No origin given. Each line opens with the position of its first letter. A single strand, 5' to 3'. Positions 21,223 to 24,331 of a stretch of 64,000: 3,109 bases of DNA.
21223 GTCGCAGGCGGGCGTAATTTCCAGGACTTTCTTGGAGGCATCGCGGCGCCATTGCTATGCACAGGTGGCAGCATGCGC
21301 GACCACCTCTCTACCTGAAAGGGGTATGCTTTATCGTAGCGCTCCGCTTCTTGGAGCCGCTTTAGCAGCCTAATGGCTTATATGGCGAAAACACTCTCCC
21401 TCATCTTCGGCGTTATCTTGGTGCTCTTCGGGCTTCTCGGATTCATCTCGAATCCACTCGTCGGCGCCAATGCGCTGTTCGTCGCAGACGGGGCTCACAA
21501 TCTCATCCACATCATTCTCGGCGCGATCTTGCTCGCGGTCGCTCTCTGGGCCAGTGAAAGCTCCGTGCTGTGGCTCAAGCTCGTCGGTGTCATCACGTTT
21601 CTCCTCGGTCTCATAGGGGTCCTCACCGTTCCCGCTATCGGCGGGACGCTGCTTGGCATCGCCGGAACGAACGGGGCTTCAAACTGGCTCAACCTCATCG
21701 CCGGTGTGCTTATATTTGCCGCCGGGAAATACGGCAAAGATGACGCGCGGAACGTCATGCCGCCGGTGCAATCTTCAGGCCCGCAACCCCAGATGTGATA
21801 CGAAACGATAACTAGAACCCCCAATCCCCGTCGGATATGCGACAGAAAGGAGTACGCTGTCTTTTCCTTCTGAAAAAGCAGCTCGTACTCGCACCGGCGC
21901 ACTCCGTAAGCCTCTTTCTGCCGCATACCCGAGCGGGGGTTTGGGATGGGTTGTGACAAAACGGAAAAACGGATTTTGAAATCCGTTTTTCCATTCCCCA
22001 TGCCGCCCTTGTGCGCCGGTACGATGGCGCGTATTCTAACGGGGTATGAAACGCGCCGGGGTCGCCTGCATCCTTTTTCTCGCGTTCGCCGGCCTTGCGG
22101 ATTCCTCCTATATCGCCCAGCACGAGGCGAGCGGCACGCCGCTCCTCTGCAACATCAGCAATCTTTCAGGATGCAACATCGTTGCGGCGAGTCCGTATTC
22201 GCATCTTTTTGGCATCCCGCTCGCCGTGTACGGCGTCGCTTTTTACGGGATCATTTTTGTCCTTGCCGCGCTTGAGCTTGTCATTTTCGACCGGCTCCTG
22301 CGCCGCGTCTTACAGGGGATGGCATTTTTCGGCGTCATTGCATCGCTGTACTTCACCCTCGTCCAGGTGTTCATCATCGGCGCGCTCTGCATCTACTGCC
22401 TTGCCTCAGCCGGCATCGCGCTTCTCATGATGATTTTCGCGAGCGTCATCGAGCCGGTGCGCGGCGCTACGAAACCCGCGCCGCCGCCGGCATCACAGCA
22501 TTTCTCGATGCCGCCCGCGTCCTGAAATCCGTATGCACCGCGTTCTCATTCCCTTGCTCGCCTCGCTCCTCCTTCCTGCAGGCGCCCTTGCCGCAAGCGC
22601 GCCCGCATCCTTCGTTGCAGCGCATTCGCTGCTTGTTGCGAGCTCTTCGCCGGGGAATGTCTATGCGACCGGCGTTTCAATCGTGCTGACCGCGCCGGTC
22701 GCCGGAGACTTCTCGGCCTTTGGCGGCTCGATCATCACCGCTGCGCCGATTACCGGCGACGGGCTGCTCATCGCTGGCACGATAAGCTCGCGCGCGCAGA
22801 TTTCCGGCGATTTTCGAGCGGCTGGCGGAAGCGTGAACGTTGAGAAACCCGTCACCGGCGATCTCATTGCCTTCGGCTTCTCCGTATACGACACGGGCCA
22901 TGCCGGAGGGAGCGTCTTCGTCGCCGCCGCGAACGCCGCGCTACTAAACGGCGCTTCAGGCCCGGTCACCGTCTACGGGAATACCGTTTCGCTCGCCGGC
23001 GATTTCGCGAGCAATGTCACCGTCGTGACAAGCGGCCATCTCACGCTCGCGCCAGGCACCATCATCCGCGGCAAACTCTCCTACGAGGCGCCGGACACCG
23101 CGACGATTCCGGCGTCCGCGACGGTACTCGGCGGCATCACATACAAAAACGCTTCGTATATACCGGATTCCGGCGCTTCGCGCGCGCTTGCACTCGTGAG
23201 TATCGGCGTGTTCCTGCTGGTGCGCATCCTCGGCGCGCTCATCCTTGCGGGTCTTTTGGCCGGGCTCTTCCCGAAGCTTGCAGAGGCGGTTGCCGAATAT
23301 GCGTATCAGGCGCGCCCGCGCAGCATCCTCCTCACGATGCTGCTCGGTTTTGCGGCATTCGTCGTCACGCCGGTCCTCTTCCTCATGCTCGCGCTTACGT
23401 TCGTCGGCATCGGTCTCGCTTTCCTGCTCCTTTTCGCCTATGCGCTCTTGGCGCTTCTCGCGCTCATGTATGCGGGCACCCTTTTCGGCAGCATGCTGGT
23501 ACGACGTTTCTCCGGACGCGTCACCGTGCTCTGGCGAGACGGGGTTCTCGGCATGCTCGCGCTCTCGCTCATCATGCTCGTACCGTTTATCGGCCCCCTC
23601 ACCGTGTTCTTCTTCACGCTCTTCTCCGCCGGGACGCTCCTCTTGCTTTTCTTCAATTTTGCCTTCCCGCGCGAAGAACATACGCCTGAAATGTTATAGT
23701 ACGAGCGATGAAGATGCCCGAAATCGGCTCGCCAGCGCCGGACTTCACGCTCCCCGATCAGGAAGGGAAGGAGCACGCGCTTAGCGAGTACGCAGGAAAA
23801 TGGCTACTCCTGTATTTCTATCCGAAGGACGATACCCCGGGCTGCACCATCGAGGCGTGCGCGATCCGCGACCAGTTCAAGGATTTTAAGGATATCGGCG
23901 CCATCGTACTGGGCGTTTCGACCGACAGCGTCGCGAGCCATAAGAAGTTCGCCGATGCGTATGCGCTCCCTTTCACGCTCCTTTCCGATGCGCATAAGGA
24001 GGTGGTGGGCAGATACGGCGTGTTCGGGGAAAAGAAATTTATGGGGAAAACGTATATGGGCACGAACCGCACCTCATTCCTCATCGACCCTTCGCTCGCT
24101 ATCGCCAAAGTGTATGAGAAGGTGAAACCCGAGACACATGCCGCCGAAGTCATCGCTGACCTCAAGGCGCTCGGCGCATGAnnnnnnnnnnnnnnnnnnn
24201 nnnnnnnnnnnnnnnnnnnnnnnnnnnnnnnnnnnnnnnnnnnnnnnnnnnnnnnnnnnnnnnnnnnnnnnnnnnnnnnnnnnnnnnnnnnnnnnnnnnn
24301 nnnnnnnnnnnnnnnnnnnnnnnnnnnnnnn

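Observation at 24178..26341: Two adjacent HhH-GPD glycosylases with degenerate or missing Fe-S cluster motifs; cysteine loss recurs in other metal sites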

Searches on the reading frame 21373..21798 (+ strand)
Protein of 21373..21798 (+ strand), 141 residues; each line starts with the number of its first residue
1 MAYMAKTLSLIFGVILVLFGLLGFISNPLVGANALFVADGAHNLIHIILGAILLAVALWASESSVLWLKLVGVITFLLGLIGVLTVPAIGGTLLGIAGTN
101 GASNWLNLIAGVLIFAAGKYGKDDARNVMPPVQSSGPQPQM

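Call 42: search_protein_families(library=pfam, proteins=[window:21373-21798:+], max_evalue=0.0001)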
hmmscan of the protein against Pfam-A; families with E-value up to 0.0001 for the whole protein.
window:21373-21798:+ (141 aa): 1 family
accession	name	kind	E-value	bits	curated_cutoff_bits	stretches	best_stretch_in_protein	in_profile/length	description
PF14325.12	DUF4383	-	5.7e-08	33.5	27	1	7-118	2-123/125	Domain of unknown function (DUF4383)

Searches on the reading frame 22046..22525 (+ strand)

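Call 42: search_protein_families(library=pfam, proteins=[window:22046-22525:+], max_evalue=0.0001)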
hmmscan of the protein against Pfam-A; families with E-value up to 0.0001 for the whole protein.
window:22046-22525:+ (159 aa): 1 family
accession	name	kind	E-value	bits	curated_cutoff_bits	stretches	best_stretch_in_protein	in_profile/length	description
PF07884.19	VKOR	-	2.4e-25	89.7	27.5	1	8-132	2-133/134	Vitamin K epoxide reductase family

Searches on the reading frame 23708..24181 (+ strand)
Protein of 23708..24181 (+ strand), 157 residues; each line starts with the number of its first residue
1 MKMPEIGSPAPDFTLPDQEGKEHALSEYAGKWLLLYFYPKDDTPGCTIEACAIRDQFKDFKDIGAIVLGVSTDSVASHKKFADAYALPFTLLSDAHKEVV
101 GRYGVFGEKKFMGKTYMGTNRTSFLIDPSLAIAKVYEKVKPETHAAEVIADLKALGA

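Call 3: search_protein_families(library=pfam, proteins=[window:23708-24181:+], max_evalue=0.01)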
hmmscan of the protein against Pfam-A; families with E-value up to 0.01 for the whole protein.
window:23708-24181:+ (157 aa): 2 families
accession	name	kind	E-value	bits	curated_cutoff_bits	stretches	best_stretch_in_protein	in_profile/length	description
PF00578.27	AhpC-TSA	-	9.4e-42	142.3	26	1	6-133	1-122/124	AhpC/TSA family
PF08534.16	Redoxin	-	9.5e-20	71.3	26.6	1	7-142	3-138/148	Redoxin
